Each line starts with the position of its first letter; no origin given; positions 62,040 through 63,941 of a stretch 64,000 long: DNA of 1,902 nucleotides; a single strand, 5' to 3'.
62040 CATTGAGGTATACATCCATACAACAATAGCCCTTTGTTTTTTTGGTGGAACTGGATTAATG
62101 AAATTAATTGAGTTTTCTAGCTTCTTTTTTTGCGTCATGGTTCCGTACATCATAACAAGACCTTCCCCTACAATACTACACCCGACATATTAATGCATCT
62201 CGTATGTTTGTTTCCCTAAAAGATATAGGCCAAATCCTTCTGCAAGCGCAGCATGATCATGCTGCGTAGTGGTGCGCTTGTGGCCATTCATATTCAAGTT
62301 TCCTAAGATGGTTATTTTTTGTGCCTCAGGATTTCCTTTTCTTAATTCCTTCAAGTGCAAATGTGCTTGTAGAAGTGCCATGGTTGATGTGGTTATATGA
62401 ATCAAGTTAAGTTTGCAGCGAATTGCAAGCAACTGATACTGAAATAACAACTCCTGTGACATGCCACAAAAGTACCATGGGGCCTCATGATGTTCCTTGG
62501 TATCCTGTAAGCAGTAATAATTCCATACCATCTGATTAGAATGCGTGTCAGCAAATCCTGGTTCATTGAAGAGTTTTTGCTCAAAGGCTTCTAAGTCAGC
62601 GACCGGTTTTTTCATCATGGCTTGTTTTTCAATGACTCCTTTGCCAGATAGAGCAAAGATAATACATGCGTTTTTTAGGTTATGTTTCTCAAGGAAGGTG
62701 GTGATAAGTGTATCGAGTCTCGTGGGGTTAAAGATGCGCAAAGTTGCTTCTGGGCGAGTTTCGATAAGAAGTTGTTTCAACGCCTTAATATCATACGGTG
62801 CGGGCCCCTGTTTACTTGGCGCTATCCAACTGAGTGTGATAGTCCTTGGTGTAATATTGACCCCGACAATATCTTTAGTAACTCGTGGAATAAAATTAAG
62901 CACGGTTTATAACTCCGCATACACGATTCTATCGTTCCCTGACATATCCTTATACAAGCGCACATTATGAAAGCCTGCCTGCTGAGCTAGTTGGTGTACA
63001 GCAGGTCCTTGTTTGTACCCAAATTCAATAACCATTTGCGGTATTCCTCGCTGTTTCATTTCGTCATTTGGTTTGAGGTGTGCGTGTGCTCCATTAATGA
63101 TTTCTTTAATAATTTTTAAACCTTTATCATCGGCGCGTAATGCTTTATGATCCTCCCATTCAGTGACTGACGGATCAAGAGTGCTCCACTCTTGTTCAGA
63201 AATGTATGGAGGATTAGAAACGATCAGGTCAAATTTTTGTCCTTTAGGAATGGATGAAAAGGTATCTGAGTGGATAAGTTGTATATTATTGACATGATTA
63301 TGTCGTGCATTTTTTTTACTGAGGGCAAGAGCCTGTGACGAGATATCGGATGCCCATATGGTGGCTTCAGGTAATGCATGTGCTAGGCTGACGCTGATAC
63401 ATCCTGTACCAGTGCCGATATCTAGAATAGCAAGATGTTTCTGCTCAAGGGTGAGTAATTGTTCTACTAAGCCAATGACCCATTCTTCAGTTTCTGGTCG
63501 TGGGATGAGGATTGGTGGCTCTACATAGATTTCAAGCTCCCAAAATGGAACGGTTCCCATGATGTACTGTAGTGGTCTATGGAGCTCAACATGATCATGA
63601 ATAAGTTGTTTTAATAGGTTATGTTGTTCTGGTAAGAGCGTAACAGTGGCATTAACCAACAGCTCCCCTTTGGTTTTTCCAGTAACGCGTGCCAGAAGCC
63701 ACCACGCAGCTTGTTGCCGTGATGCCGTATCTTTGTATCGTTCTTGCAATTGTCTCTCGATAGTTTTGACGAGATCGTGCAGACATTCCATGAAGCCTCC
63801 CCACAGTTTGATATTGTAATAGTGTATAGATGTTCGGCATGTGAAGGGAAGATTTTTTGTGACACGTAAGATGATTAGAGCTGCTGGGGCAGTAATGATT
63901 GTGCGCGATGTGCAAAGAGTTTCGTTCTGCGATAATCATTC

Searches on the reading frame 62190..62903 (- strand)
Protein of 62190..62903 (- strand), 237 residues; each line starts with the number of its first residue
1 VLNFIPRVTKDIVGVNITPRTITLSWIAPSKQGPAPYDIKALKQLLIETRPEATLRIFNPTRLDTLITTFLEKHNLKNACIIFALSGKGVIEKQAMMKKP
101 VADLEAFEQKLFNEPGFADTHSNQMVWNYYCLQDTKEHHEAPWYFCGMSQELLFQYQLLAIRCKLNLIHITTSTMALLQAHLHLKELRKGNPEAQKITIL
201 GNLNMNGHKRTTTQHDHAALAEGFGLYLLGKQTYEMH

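Call 35: search_protein_families(library=pfam, proteins=[window:62190-62903:-], max_evalue=0.001)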
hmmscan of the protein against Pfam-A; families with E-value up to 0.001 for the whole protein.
window:62190-62903:- (237 aa): 0 families

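Call 73: search_protein_families(library=pfam, proteins=[window:62190-62903:-], max_evalue=0.1)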
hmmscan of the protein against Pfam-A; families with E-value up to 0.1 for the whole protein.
window:62190-62903:- (237 aa): 0 families

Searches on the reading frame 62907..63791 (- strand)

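Call 35: search_protein_families(library=pfam, proteins=[window:62907-63791:-], max_evalue=0.001)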
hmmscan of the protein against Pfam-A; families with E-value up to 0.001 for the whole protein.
window:62907-63791:- (294 aa): 20 families
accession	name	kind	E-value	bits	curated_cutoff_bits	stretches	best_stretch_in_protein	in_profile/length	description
PF05175.20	MTS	-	3.3e-20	72.9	23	1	114-201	26-113/170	Methyltransferase small domain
PF13847.12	Methyltransf_31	-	1.1e-13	51.5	27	1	117-193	2-81/145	Methyltransferase domain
PF13649.12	Methyltransf_25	-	3.9e-12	47.1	27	1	122-202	1-82/97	Methyltransferase domain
PF06325.19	PrmA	-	2.7e-11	43.9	22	1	112-193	155-233/296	Ribosomal protein L11 methyltransferase (PrmA)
PF08242.18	Methyltransf_12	-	2.2e-09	38.4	30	1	123-193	1-72/98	Methyltransferase domain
PF17827.6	PrmC_N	-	3.5e-09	37.5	23.4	1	7-79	2-71/71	PrmC N-terminal domain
PF08241.18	Methyltransf_11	-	8.4e-07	30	21.2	1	123-193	1-67/95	Methyltransferase domain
PF01170.24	UPF0020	-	1.3e-06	28.7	22.3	1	141-196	75-131/197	RMKL-like, methyltransferase domain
PF07669.17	Eco57I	-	4.4e-06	27.3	25.3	1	157-204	41-92/171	Eco57I restriction-modification methylase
PF02384.22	N6_Mtase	-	1.8e-05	24.6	20.4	1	106-207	35-144/311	N-6 DNA Methylase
PF05971.18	Methyltransf_10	-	2e-05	24.6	23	1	109-201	93-192/299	RNA methyltransferase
PF02390.23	Methyltransf_4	-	2.6e-05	24.2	24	1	121-181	4-64/173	Putative methyltransferase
PF12847.13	Methyltransf_18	-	4.7e-05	23.9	27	1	117-191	13-87/151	Methyltransferase domain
PF10294.15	Methyltransf_16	-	6.7e-05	23.1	21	1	116-191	44-125/174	Lysine methyltransferase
PF13489.12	Methyltransf_23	-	0.00011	22.4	27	1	108-193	12-88/164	Methyltransferase domain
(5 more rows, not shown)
